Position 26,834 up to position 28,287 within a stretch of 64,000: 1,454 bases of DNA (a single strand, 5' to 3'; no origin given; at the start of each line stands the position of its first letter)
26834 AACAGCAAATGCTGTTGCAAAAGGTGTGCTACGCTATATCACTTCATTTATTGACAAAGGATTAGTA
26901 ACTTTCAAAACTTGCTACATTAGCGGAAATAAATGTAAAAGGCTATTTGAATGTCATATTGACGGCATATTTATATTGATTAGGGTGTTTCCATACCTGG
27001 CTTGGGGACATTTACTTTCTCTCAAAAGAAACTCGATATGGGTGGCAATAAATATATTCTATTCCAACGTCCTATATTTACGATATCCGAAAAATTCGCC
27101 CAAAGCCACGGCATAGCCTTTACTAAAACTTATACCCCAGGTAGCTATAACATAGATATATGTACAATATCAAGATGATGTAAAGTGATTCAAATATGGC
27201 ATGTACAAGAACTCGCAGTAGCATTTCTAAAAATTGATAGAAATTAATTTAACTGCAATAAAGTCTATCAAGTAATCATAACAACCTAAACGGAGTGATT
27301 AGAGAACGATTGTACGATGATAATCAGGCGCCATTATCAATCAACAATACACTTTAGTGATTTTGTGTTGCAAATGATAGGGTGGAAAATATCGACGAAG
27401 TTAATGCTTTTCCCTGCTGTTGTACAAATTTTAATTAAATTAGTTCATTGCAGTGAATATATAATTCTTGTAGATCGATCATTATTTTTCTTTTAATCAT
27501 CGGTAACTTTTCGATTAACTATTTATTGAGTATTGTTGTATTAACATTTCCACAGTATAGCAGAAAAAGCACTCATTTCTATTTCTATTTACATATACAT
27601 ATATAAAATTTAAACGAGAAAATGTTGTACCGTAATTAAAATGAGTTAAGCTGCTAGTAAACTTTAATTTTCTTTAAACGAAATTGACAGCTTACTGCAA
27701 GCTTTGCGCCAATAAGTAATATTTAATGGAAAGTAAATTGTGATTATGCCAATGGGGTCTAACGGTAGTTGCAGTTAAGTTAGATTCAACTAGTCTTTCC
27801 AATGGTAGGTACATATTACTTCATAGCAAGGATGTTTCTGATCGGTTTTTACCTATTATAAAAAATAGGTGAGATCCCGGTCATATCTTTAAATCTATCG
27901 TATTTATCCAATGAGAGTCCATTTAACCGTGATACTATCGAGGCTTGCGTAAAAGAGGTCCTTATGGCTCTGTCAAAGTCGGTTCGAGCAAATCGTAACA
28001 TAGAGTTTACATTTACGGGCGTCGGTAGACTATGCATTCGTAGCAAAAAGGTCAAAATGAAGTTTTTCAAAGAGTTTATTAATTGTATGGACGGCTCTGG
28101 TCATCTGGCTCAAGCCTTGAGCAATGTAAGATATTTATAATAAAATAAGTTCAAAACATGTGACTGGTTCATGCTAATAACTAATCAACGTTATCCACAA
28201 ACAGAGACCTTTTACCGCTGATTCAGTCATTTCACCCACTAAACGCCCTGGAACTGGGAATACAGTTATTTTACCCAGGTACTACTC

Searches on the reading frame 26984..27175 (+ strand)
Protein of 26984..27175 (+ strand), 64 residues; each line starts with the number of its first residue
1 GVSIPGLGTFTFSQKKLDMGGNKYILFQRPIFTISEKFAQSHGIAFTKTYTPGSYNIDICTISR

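Call 13: search_protein_families(library=pfam, proteins=[window:26984-27175:+], max_evalue=0.01)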
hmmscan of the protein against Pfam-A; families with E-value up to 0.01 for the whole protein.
window:26984-27175:+ (64 aa): 1 family
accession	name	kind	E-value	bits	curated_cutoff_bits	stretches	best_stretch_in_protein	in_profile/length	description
PF14908.11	HU-CCDC81_euk_1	-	1.5e-15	57.4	26.1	1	1-44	44-87/89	CCDC81 eukaryotic HU domain 1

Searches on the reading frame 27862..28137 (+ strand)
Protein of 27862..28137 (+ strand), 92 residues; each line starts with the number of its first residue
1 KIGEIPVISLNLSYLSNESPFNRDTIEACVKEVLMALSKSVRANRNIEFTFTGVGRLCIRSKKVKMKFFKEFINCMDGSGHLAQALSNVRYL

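Call 13: search_protein_families(library=pfam, proteins=[window:27862-28137:+], max_evalue=0.01)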
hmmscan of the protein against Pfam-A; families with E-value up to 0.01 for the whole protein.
window:27862-28137:+ (92 aa): 2 families
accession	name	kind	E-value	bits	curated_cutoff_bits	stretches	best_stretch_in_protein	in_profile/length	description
PF18289.6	HU-CCDC81_euk_2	-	4.2e-28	97.6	26.1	1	6-80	1-75/75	CCDC81 eukaryotic HU domain 2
PF08631.16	SPO22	-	0.0037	17.2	27.5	1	5-74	121-186/274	Meiosis protein SPO22/ZIP4 like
